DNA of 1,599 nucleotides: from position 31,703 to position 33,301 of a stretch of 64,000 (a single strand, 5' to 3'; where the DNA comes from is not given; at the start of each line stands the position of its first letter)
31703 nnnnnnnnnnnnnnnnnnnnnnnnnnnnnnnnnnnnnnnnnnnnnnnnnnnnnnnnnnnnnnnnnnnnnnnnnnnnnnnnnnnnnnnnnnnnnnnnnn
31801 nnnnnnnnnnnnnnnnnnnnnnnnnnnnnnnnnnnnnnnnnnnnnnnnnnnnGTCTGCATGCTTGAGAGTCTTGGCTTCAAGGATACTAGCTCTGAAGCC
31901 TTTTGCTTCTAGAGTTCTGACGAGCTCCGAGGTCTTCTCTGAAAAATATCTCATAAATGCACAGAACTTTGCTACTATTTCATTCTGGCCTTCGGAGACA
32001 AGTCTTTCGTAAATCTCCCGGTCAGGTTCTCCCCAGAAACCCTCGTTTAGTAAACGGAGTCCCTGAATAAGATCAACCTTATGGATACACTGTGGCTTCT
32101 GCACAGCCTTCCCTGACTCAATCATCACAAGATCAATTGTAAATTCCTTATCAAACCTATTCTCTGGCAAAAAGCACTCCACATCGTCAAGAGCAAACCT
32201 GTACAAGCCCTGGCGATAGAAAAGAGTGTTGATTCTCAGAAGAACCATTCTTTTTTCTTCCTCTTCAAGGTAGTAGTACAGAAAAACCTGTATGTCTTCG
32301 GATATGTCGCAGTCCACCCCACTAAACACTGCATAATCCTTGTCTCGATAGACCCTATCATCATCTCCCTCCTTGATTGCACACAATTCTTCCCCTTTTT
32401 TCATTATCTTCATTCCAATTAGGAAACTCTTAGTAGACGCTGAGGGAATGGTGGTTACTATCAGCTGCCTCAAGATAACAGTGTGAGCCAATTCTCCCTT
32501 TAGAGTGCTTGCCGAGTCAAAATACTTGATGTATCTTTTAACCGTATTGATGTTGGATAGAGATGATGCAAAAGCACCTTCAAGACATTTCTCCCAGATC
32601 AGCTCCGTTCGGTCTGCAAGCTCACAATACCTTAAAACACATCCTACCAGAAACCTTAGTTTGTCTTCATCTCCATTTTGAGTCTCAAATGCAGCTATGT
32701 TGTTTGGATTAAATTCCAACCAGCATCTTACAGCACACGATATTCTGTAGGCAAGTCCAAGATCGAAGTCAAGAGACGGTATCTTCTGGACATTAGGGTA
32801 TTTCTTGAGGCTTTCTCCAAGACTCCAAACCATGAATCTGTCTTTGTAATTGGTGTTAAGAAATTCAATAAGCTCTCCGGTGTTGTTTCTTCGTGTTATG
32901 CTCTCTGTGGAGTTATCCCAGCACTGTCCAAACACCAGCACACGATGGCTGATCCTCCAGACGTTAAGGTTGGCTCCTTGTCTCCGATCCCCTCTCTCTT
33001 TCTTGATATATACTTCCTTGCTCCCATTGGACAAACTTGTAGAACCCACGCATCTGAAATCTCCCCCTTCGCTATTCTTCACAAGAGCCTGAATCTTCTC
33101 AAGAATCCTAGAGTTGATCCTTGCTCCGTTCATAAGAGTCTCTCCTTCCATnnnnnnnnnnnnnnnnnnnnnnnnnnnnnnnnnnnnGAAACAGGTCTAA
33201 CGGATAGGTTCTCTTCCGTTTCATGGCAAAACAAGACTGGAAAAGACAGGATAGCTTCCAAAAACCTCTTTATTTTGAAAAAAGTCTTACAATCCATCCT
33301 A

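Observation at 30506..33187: Formin with a PTEN-like (catalytically dead) N-terminus and no FH1 polyproline tract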

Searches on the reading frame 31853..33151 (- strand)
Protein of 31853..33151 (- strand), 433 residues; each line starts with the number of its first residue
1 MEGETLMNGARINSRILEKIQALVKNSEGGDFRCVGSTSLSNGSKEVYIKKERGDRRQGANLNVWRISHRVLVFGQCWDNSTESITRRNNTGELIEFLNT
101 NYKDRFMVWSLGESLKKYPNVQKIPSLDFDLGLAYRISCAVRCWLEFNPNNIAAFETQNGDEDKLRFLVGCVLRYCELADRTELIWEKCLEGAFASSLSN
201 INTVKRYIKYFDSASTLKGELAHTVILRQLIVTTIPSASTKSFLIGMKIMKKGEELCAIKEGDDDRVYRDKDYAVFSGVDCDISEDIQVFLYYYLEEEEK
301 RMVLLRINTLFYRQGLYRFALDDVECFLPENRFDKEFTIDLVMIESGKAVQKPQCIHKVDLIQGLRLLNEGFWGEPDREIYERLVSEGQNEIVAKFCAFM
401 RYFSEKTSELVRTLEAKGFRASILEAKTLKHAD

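Call 10: search_solved_structures(query=A2, max_evalue=10, show_alignments=3)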
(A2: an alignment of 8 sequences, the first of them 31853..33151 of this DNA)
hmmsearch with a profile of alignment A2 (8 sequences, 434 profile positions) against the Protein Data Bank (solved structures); distinct sequences matched with E-value up to 10: 3.
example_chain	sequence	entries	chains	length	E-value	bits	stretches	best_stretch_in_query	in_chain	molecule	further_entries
5bug_A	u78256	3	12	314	0.27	13.1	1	88-247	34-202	Phosphatidylinositol 3,4,5-trisphosphate 3-phosphatase and dual-specificity protein phosph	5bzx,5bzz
7juk_A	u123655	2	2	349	0.35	12.7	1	88-244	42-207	Phosphatidylinositol 3,4,5-trisphosphate 3-phosphatase and dual-specificity protein phosph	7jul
7jtx_A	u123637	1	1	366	0.4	12.5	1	88-244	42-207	Phosphatidylinositol 3,4,5-trisphosphate 3-phosphatase and dual-specificity protein phosph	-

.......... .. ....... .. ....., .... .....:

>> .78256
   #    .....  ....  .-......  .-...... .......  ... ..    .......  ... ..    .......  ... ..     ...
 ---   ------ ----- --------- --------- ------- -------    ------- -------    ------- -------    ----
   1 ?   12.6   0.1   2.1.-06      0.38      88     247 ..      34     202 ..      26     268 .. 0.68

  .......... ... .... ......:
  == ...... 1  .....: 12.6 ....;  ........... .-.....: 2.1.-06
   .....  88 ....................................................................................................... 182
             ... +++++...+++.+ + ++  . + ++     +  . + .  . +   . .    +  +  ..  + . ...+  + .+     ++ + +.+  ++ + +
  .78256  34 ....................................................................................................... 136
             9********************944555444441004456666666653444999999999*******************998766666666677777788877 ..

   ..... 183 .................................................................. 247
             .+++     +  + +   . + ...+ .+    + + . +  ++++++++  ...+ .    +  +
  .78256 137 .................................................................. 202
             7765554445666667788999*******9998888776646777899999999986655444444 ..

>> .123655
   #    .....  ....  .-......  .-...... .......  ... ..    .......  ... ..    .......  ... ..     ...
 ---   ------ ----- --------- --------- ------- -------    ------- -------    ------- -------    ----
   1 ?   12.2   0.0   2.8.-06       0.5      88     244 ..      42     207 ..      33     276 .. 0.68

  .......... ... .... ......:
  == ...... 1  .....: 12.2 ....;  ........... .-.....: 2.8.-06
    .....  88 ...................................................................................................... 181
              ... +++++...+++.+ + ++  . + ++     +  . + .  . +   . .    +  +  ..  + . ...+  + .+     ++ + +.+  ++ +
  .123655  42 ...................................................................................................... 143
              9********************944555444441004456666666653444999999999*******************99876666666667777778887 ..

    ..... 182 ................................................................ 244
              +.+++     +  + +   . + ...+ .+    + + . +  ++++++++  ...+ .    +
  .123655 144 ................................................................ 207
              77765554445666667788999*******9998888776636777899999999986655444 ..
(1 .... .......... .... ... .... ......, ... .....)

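Call 25: predict_structure(alignment_id=A2)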
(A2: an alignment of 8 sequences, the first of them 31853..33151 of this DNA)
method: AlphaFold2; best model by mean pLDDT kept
length: 433 residues; sequences in the alignment: 8
mean_pLDDT: 65.8   pTM: 0.62
mean pLDDT of the five models: 65.8, 62.1, 55.8, 52.1, 47.1
residues with pLDDT >= 90: 13; 70-90: 233; 50-70: 83; < 50: 104
segments of 3 or more residues with pLDDT < 50: 1-62, 77-88, 217-222, 347-359, 423-433
pLDDT, mean of each block of 10 residues (from residue 1): 34 41 41 33 23 27 58 57 42 73 82 76 79 77 79 79 82 72 58 61 72 54 69 69 83 89 81 80 83 83 80 67 80 76 58 36 74 82 82 84 77 71 35 26
secondary structure, 60 per line:
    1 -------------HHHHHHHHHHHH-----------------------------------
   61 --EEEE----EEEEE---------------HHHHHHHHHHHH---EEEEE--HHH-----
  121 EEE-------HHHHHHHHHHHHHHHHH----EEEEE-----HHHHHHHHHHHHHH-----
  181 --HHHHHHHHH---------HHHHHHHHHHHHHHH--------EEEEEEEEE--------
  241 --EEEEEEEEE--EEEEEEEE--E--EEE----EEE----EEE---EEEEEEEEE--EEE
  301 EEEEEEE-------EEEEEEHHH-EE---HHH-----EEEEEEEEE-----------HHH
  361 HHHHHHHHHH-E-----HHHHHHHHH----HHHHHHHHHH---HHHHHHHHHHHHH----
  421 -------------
elements in order: H14-25 E63-66 E71-75 H91-102 E106-110 E121-123 H131-147 E152-156 H162-175 H183-191 H201-215 E224-232 E243-251 E254-261 E267-269 E274-276 E281-283 E287-295 E298-307 E315-320 E338-346 H358-370 H378-386 H391-400 H404-416

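Call 27: fold_search(model_id=the predicted structure, library=pdb)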
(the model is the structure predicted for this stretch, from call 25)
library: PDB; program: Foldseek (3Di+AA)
matches with E <= 10: 1587; with E <= 0.001: 87
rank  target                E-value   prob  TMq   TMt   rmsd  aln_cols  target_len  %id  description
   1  7juk                  2.5e-13  1.00  0.27  0.36  14.4       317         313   14  Crystal structure of PTEN with a tetra-phosphorylated tail (4p-crPTEN-13sp-T2, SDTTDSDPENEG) (released 2021-10-13)
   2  5bug_A                9.6e-13  1.00  0.28  0.38  14.3       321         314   15  Crystal structure of human phosphatase PTEN oxidized by H2O2 (released 2015-10-07)
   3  3n0a                  2.4e-12  1.00  0.26  0.33  14.1       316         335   14  Crystal structure of auxilin (40-400) (released 2010-09-22)
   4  7jul                  3.3e-12  1.00  0.26  0.35  14.7       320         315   16  Crystal structure of non phosphorylated PTEN (n-crPTEN-13sp-T1, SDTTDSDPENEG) (released 2021-08-11)
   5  9a98_MODEL_1_A        7.8e-12  1.00  0.25  0.27  16.9       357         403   14  PTEN-4A model. Model restrained with crosslinking-MS data from "strained" conformation and CTT. RoseTTAFold-ge (released 2025-07-16)
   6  1d5r                  1.4e-11  1.00  0.27  0.37  13.5       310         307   16  Crystal Structure of the PTEN Tumor Suppressor (released 1999-11-04)
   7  3v0g_B                2.0e-11  1.00  0.27  0.34  16.3       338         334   14  Crystal structure of Ciona intestinalis voltage sensor-containing phosphatase (Ci-VSP), residues 241-576(C363S), form  (released 2012-05-09)
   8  3v0j_B                2.1e-11  1.00  0.28  0.37  14.1       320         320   15  Crystal structure of Ciona intestinalis voltage sensor-containing phosphatase (Ci-VSP), residues 241-576(C363S), Delet (released 2012-05-09)
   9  7jvx                  2.3e-11  1.00  0.26  0.34  14.9       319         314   14  Crystal structure of PTEN (aa 7-353 followed by spacer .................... ligated to peptide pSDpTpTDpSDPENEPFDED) (released 2021-08-04)
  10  3v0d_A                2.4e-11  1.00  0.27  0.35  14.1       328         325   15  Crystal structure of Ciona intestinalis voltage sensor-containing phosphatase (Ci-VSP), residues 241-576(C363S) (released 2012-05-09)
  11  3awf_C                3.2e-11  1.00  0.26  0.36  14.3       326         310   16  Crystal structure of Pten-like domain of Ci-VSP (236-576) (released 2011-05-04)
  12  3v0g_A                3.6e-11  1.00  0.26  0.34  14.3       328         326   15  Crystal structure of Ciona intestinalis voltage sensor-containing phosphatase (Ci-VSP), residues 241-576(C363S), form  (released 2012-05-09)
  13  3v0g_C                3.8e-11  1.00  0.27  0.34  14.6       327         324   15  Crystal structure of Ciona intestinalis voltage sensor-containing phosphatase (Ci-VSP), residues 241-576(C363S), form  (released 2012-05-09)
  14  3v0f_A                7.0e-11  1.00  0.28  0.36  17.5       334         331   15  Crystal structure of Ciona intestinalis voltage sensor-containing phosphatase (Ci-VSP), residues 241-576(C363S), form  (released 2012-05-09)
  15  3v0e                  8.3e-11  1.00  0.26  0.34  15.3       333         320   15  Crystal structure of Ciona intestinalis voltage sensor-containing phosphatase (Ci-VSP), residues 256-576(C363S) (released 2012-05-09)
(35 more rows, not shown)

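Call 28: search_protein_representatives(alignment_id=A2)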
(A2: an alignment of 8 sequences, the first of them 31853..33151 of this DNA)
Query: 8 sequences, 434 profile positions. Proteins with E-value up to 0.001 (for the whole library): 256; up to 1e-10: 82; up to 1e-30: 24. The best 150 are listed.
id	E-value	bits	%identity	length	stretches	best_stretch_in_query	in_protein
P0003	3.9e-233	790.3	-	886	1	1-434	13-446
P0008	6.4e-210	713.8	-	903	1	5-433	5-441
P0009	2.8e-69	250.3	-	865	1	37-432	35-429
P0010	8.2e-66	238.9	-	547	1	7-428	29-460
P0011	1.6e-62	228.1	-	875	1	8-421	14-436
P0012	6.6e-61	222.7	-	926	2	43-432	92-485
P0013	9.7e-61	222.2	-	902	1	51-429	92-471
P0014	1.1e-58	215.4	-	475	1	8-423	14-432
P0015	2.5e-57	210.9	-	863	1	7-421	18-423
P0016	7.9e-54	199.4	-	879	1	6-422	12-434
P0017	2.1e-53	198.0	-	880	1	8-423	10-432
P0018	4.8e-53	196.8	-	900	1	51-426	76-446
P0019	7.4e-53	196.2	-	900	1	1-429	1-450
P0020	8.7e-52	192.7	-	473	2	61-423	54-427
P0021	3.4e-51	190.7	-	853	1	8-415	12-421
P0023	2.7e-46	174.6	-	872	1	56-429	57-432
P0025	2.8e-45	171.3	-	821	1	99-429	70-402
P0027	1.3e-38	149.3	-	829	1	58-417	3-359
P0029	1.7e-36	142.3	-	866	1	35-429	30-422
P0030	5.3e-31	124.2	-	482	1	51-354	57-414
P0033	4.2e-28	114.6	-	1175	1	46-402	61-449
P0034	2.8e-27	111.9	-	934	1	76-427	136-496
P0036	7.4e-26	107.2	-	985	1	59-352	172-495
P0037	2.9e-25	105.3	-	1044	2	26-254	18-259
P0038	1.3e-24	103.2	-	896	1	81-426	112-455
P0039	3.7e-24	101.6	-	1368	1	60-397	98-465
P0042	6.9e-23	97.4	-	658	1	47-350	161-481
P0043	1.5e-22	96.3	-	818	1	105-427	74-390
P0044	3.4e-22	95.2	-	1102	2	60-239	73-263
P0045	3.7e-22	95.0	-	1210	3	128-359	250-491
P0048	2.2e-21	92.5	-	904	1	91-415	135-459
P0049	2.8e-20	88.9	-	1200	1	54-329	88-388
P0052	2.8e-18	82.3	-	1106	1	44-392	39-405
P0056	1.6e-17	79.8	-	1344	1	60-397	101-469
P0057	1.7e-17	79.7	-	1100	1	56-350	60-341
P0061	2.5e-16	75.8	-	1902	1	59-349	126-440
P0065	1.0e-14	70.5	-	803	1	93-417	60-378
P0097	4.2e-10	55.3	-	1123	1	55-344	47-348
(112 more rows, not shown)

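Call 31: list_cluster_members(proteins=[P0009, P0012, P0019, P0023, P0027, P0034, P0043, P0065, P0037, P0039])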
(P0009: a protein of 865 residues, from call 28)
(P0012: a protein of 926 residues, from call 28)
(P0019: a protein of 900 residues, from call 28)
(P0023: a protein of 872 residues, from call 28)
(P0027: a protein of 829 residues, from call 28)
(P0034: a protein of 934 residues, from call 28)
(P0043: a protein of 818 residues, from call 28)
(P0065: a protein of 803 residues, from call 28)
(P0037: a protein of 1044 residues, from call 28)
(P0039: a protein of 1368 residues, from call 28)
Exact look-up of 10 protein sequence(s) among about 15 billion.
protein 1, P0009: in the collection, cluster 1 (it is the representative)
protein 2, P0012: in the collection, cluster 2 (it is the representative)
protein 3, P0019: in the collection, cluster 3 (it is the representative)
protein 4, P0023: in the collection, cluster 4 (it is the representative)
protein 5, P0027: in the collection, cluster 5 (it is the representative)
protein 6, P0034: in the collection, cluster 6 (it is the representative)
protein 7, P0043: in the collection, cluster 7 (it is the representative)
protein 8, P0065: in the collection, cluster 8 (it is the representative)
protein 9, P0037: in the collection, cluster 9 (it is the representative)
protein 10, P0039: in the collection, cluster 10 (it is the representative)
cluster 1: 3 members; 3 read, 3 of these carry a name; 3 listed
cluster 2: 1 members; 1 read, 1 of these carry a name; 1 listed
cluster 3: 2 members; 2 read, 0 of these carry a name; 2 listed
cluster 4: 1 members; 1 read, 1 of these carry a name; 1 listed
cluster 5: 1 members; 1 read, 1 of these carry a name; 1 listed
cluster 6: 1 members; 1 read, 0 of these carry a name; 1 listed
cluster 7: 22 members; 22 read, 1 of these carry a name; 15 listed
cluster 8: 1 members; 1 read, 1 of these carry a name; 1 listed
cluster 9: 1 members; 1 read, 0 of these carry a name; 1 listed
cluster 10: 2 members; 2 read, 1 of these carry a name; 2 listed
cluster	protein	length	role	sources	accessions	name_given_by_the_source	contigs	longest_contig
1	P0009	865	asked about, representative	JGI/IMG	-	hypothetical protein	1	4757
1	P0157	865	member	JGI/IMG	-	hypothetical protein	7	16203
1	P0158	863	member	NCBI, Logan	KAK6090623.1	hypothetical protein P3W45_000346 [Vairimorpha bombi]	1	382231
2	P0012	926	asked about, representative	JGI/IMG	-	Formin Homology 2 Domain/C2 domain of PTEN tumour-suppressor protein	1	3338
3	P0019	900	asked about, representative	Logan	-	-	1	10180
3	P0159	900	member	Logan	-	-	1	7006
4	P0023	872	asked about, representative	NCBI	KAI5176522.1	hypothetical protein PAEPH01_2330, partial [Pancytospora epiphaga]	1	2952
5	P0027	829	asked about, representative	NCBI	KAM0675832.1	hypothetical protein GVAV_000607 [Gurleya vavrai]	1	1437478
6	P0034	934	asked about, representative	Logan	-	-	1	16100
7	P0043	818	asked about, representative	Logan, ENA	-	-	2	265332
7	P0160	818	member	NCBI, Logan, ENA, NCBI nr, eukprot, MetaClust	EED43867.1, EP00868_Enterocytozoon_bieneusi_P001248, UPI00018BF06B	karyopherin (importin) beta [Enterocytozoon bieneusi H348] | XP_002650209.1 karyopherin (importin) beta [Enterocytozoon bieneusi H348] | status=active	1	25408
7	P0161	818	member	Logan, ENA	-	-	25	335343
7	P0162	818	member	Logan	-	-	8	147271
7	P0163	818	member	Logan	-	-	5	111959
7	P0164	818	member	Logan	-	-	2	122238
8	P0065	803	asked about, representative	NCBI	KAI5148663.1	hypothetical protein ENBRE01_0455, partial [Enteropsectra breve]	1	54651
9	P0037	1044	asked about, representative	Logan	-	-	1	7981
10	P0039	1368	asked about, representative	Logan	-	-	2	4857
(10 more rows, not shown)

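Call 49: list_cluster_members(proteins=[P0033, P0036, P0044, P0045, P0049, P0052, P0056, P0057, P0061, P0097])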
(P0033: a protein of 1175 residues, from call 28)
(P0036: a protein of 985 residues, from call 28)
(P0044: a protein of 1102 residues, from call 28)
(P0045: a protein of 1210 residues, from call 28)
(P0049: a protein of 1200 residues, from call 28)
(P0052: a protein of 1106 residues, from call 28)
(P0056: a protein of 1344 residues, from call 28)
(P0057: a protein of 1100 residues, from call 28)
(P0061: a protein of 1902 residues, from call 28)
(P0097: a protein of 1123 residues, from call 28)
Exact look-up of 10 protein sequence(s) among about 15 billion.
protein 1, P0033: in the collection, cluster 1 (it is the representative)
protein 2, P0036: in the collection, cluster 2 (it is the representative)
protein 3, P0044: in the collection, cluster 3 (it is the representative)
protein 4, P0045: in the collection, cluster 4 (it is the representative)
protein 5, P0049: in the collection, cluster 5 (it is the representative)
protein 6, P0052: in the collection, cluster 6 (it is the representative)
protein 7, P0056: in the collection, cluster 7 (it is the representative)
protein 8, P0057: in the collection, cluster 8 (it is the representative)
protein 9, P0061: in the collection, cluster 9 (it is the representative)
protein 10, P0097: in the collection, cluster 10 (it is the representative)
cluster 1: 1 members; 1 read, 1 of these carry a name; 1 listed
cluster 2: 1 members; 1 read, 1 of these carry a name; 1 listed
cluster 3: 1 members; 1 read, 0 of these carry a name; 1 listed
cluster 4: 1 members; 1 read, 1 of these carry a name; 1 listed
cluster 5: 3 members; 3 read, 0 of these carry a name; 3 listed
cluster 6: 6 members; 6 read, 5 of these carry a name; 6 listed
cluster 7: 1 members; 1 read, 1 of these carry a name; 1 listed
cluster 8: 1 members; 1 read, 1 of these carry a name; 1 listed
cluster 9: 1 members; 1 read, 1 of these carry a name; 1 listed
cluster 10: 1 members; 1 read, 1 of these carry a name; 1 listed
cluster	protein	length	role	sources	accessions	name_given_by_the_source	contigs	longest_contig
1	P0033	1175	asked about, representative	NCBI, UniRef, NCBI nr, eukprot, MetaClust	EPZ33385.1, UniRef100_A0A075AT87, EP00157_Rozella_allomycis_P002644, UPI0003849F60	Actin-binding FH2 domain-containing protein [Rozella allomycis CSF55] | Actin-binding FH2 domain-containing protein n=1 Tax=Rozella allomycis (strain CSF55) ... | EPZ33385.1 Actin-binding FH2 domain-containing protein [Rozella allomycis CSF55]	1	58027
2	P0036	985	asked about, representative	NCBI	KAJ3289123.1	hypothetical protein HK104_007721, partial [Borealophlyctis nickersoniae]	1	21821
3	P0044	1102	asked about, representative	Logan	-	-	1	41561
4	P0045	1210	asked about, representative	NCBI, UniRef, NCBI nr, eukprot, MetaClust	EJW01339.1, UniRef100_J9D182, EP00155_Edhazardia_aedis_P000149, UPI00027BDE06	hypothetical protein EDEG_00482 [Edhazardia aedis USNM 41457] | FH2 domain-containing protein n=1 Tax=Edhazardia aedis (strain USNM 41457) TaxID=1003232 ... | EJW01339.1 hypothetical protein EDEG_00482 [Edhazardia aedis USNM 41457]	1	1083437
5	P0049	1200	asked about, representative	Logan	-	-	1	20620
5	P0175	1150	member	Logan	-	-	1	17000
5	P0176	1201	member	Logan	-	-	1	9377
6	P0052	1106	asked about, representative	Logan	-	-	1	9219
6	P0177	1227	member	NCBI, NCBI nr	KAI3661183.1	hypothetical protein MP638_005620 [Amoeboaphelidium occidentale]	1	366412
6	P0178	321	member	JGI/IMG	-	hypothetical protein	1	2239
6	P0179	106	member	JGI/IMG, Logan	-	hypothetical protein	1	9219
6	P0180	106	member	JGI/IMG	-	hypothetical protein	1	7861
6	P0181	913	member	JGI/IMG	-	hypothetical protein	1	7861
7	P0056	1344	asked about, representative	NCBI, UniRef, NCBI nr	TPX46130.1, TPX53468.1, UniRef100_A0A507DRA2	hypothetical protein SeMB42_g00757 [Synchytrium endobioticum] | Formin-like protein n=1 Tax=Synchytrium endobioticum TaxID=286115 RepID=A0A507DRA2_9FUNG | hypothetical protein SeLEV6574_g03392 [Synchytrium endobioticum]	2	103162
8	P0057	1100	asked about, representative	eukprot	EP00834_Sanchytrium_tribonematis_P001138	NODE_25_length_41203_cov_0.917113.p3 type:complete len:1101 gc:universal ...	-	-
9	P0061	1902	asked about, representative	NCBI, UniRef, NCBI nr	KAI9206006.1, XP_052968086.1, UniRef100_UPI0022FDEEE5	uncharacterized protein BJ171DRAFT_580080 [Polychytrium aggregatum] | uncharacterized protein n=1 Tax=Polychytrium aggregatum TaxID=110093 RepID=UPI0022FDEEE5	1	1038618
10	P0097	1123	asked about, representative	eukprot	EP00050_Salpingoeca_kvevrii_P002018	m.185116 g.185116 ORF g.185116 m.185116 type:complete len:1124 (+) ...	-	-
